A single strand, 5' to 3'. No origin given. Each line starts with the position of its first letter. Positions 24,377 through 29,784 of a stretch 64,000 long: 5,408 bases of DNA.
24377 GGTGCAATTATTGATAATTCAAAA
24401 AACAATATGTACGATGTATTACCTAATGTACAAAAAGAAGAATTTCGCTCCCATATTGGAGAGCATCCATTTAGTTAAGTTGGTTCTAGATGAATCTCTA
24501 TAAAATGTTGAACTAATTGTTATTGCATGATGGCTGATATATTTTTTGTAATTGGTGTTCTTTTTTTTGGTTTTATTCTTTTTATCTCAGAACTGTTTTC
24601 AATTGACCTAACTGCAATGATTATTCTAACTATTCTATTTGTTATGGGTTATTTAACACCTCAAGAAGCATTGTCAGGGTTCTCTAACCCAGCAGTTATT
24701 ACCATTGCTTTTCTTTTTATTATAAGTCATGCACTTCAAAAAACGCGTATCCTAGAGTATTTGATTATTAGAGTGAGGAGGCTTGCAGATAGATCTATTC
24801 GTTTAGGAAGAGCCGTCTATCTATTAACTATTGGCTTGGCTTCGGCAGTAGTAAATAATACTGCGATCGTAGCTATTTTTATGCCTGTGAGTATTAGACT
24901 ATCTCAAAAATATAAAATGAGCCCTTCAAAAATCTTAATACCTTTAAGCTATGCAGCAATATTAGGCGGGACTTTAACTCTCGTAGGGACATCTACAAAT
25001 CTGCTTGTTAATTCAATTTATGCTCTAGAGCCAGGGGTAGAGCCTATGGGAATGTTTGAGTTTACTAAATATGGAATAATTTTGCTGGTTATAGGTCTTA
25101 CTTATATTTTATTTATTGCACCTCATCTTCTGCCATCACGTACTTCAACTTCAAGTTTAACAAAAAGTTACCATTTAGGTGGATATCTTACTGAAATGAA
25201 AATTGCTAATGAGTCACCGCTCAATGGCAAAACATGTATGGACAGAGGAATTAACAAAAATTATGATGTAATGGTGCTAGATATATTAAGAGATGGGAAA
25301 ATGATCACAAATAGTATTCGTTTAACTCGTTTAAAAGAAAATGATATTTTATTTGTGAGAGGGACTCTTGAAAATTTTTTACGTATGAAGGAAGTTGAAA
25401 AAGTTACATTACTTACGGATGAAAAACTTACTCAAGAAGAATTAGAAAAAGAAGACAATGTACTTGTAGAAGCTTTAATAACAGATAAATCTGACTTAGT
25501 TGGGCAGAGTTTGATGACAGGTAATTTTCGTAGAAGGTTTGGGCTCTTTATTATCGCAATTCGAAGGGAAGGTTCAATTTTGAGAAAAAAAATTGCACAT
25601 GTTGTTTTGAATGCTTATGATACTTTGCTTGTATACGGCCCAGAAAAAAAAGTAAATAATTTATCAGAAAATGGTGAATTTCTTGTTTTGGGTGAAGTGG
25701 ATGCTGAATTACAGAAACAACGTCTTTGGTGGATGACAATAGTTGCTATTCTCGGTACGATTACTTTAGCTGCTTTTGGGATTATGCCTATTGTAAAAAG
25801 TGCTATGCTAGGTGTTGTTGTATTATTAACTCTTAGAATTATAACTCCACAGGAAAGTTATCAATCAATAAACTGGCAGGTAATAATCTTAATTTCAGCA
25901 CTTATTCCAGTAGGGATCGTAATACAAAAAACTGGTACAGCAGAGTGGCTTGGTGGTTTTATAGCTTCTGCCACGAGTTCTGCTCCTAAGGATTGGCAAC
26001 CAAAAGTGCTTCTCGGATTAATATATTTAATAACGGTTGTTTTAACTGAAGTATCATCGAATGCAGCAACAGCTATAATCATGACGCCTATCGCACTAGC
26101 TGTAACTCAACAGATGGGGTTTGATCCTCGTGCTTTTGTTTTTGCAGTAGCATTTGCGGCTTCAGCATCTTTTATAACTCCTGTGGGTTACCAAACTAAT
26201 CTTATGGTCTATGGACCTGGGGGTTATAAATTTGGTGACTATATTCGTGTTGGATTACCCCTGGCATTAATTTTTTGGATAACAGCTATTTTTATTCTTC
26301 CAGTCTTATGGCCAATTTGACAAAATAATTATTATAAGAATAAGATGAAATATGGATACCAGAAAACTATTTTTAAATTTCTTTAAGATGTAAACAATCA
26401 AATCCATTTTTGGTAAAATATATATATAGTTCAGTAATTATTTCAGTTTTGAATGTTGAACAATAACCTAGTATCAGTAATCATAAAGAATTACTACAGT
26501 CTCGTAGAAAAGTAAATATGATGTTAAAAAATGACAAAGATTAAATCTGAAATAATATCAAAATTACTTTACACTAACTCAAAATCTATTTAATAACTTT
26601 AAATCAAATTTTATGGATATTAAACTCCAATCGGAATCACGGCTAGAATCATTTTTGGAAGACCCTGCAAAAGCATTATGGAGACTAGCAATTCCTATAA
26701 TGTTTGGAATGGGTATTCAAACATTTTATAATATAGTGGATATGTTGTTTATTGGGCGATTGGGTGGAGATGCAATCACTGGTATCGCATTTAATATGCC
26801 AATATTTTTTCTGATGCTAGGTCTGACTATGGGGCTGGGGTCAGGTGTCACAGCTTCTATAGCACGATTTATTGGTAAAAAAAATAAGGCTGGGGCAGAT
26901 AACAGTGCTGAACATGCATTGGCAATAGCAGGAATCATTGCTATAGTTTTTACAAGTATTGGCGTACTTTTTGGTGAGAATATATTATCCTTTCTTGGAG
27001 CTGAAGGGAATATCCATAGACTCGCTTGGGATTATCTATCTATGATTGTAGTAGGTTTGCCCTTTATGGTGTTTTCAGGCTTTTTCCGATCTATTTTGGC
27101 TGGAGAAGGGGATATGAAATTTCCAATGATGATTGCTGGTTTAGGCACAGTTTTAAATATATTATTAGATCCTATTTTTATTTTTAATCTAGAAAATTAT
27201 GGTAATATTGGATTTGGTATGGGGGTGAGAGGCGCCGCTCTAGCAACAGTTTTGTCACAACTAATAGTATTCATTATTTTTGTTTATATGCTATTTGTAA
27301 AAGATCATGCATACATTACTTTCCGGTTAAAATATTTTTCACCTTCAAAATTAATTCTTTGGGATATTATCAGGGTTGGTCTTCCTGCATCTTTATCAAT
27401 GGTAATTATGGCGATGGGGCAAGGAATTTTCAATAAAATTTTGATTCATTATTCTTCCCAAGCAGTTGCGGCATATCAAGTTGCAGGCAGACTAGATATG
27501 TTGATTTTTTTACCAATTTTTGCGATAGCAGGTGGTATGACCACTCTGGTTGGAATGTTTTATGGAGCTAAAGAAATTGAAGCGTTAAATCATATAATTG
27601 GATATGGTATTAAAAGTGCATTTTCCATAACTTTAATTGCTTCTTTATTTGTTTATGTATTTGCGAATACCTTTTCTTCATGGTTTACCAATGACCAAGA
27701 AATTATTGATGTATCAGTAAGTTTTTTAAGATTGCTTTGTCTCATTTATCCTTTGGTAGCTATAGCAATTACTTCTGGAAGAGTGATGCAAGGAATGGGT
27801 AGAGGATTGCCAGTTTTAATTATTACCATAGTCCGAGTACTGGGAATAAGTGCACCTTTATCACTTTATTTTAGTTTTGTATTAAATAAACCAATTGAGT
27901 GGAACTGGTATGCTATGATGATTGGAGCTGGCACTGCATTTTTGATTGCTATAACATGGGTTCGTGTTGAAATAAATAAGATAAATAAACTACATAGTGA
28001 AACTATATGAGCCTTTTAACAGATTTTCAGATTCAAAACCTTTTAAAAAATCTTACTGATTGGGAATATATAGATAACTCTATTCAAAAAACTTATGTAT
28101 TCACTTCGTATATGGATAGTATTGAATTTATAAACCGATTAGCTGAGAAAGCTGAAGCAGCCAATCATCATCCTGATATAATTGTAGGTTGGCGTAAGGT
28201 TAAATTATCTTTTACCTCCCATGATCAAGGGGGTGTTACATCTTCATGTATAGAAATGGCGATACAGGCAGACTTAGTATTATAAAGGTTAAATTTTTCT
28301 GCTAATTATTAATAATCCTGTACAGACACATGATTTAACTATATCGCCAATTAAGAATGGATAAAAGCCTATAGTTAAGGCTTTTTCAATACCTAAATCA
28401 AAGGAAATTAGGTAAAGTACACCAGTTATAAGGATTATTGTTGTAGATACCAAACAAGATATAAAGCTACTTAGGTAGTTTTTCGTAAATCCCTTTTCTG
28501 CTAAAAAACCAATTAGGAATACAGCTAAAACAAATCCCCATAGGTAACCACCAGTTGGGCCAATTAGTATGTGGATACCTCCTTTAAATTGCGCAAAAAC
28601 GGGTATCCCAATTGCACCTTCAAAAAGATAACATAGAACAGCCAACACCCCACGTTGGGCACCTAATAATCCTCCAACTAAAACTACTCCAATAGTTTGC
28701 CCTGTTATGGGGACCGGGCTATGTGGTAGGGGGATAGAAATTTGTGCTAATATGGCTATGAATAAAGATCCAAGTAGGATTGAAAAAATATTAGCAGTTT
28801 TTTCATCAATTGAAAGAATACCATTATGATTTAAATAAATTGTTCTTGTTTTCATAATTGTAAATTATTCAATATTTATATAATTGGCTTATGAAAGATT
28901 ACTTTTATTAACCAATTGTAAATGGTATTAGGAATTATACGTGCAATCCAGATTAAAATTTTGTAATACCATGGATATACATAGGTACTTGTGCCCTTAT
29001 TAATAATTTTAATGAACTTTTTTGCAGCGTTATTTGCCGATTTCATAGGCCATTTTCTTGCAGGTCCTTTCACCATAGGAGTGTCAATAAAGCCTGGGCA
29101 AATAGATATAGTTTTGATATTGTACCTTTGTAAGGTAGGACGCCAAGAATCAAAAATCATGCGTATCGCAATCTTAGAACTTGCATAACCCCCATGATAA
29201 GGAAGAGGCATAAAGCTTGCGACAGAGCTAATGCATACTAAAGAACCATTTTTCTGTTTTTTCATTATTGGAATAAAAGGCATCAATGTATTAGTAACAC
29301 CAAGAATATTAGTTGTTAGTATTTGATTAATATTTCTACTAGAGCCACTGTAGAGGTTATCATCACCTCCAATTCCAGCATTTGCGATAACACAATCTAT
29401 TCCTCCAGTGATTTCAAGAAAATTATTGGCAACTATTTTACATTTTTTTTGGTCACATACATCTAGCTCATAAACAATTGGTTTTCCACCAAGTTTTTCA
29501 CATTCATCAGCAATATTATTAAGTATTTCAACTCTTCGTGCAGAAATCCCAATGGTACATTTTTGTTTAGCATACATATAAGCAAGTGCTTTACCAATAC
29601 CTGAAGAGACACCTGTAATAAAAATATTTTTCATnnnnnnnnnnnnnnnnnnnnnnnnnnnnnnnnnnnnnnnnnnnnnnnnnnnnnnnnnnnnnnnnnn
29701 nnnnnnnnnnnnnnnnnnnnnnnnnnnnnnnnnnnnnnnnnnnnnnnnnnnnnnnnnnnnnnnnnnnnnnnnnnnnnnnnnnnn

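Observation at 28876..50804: ~20-kb locus that assembles a near-complete extracellular-to-cytoplasmic peptidoglycan scavenging route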

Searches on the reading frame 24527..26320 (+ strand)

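Call 17: search_protein_families(library=pfam, proteins=[window:24527-26320:+])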
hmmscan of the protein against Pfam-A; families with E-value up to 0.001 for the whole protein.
window:24527-26320:+ (597 aa): 4 families
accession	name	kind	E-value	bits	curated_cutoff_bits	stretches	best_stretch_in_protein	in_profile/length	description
PF03600.22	CitMHS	-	5.9e-79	266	31.9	2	16-542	1-336/336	Citrate transporter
PF00939.25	Na_sulph_symp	-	1.9e-21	77.1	27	1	399-595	271-466/472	Sodium:sulfate symporter transmembrane region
PF02080.26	TrkA_C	-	7.4e-19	67.9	27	2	313-380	1-67/71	TrkA-C domain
PF06808.19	DctM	-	1.3e-06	28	23.8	1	406-560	221-378/413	Tripartite ATP-independent periplasmic transporter, DctM component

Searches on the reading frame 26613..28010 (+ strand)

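Call 4: search_protein_families(library=pfam, proteins=[window:26613-28010:+])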
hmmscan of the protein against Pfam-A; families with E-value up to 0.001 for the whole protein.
window:26613-28010:+ (465 aa): 1 family
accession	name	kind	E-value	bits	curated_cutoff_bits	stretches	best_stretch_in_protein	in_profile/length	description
PF01554.23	MatE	-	8.3e-63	211.3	24.9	2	28-188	1-161/161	MatE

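Call 6: search_protein_families(library=ncbifam, proteins=[window:26613-28010:+], max_evalue=0.001)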
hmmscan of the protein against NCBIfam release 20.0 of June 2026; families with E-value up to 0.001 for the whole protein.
window:26613-28010:+ (465 aa): 13 families
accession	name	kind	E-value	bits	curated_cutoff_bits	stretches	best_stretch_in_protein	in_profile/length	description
TIGR00797.1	matE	subfamily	4.4e-78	262.9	147.4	1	28-425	1-389/396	MATE family efflux transporter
NF041801.1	MATE_SolL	equivalog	8.2e-43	146.8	780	1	20-447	20-440/458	solanimycin export family MATE transporter SolL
NF007130.1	PRK09575.1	equivalog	7.6e-38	130.9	445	1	20-455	6-432/435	MATE family efflux transporter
NF000131.1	MATE_multi_MepA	equivalog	2.1e-29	103.1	850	1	19-410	15-397/451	multidrug efflux MATE transporter MepA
NF007562.1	PRK10189.1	equivalog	1.3e-27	96.7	465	1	24-386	31-393/470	EmmdR/YeeO family multidrug/toxin efflux MATE transporter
NF052396.1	MATE_WgkD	equivalog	6.3e-27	94.6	510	1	20-408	3-382/428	tryglysin-associated MATE efflux transporter WgkD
NF000217.1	MATE_multi_FepA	equivalog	4.2e-13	49.1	900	1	20-387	15-374/443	multidrug efflux MATE transporter FepA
NF001214.0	PRK00187.1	equivalog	4.6e-13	49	449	1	20-443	10-434/464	NorM family multidrug efflux MATE transporter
NF045539.1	MATE_efflux1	equivalog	2.1e-11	43.6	350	1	23-233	3-208/411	MATE family Na+-driven efflux transporter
NF045578.1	export_MbnM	equivalog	1.8e-08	33.8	285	1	22-333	2-301/410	methanobactin export MATE transporter MbnM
NF041358.1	GntT_guanitoxin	equivalog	8e-08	31.7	525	1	22-401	15-387/438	guanitoxin biosynthesis MATE family efflux transporter GntT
NF007690.0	PRK10367.1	equivalog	1.8e-05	23.9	409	1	14-383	3-364/441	MATE family efflux transporter DinF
NF000263.1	MATE_multi_NorM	equivalog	2e-05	24.2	950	1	20-449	18-443/459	multidrug efflux MATE transporter NorM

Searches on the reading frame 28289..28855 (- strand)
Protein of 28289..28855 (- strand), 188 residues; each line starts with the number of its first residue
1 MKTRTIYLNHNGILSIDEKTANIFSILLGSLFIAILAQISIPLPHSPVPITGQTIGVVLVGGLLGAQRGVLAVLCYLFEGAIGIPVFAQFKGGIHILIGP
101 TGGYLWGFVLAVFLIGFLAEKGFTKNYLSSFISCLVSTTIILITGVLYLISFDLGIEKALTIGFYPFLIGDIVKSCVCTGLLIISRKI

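Call 3: search_protein_families(library=pfam, proteins=[window:28289-28855:-])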
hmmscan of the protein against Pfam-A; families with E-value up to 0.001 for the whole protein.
window:28289-28855:- (188 aa): 1 family
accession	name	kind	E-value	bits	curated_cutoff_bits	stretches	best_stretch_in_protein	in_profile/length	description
PF02632.19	BioY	-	1.1e-39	136.1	25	1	46-182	2-135/140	BioY family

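Call 5: search_protein_families(library=ncbifam, proteins=[window:28289-28855:-], max_evalue=0.001)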
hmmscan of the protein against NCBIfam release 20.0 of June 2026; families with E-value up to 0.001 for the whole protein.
window:28289-28855:- (188 aa): 0 families

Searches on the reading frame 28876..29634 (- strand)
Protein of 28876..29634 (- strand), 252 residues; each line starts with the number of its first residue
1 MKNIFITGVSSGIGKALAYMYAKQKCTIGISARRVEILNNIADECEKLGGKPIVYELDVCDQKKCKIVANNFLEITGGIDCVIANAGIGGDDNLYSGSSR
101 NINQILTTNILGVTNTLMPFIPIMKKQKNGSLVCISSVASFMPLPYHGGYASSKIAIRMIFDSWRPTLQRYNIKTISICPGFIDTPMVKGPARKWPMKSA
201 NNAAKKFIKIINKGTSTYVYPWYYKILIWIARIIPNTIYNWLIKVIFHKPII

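Call 3: search_protein_families(library=pfam, proteins=[window:28876-29634:-])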
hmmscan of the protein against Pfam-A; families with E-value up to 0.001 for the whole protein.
window:28876-29634:- (252 aa): 4 families
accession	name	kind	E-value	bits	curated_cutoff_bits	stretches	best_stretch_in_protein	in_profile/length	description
PF00106.31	adh_short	-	5.4e-44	150.5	26.6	1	2-189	1-188/195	short chain dehydrogenase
PF13561.12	adh_short_C2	-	1.8e-28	100.1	27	1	8-200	1-193/236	Enoyl-(Acyl carrier protein) reductase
PF08659.16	KR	-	1.3e-06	28.9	22.6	1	5-153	4-152/180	KR domain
PF01370.27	Epimerase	-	0.00041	20.3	20.9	0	4-206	1-197/240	NAD dependent epimerase/dehydratase family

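Call 5: search_protein_families(library=ncbifam, proteins=[window:28876-29634:-], max_evalue=0.001)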
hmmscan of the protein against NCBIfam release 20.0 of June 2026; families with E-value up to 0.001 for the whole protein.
window:28876-29634:- (252 aa): 213 families (the best 25 are shown)
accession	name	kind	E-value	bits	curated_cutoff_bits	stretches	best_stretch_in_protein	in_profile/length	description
NF005437.0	PRK07024.1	equivalog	8.5e-59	199.1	266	1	2-250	5-254/259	SDR family oxidoreductase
NF004825.0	PRK06181.1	equivalog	2.9e-40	138.3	215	1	2-242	7-259/268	SDR family oxidoreductase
NF006099.0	PRK08251.1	equivalog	1.4e-39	135.9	253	1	2-240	5-247/250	SDR family oxidoreductase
NF004514.1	PRK05855.1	equivalog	4.1e-35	121.4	455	1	4-190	316-503/578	SDR family oxidoreductase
NF004196.0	PRK05650.1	equivalog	3.6e-33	114.8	297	1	2-189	3-190/272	SDR family oxidoreductase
NF004792.0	PRK06139.1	equivalog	1e-32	113.5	308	1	2-189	9-197/327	SDR family oxidoreductase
TIGR01830.1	3oxo_ACP_reduc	equivalog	1.2e-32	113.5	297.75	1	5-189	2-187/239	3-oxoacyl-[acyl-carrier-protein] reductase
NF006123.0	PRK08267.1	equivalog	2.7e-31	108.7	261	1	1-206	2-215/261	SDR family oxidoreductase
NF005495.0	PRK07109.1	subfamily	4.8e-31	108.2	264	1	2-189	9-198/334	SDR family oxidoreductase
NF005806.0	PRK07666.1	equivalog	6.9e-31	107.4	286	1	2-189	8-195/239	3-ketoacyl-ACP reductase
NF004823.0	PRK06179.1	subfamily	2.6e-30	105.8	310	1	4-213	8-210/271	oxidoreductase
NF005672.0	PRK07454.1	equivalog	5.1e-30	104.4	234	1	2-188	7-193/241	SDR family oxidoreductase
NF005881.0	PRK07832.1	equivalog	7.1e-30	104.2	296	1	2-189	10-199/287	SDR family oxidoreductase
NF004198.0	PRK05653.1-3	equivalog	1.7e-29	103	296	1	2-194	8-200/248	3-oxoacyl-ACP reductase FabG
NF004824.0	PRK06180.1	subfamily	2.1e-29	102.6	298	1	2-185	5-185/279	oxidoreductase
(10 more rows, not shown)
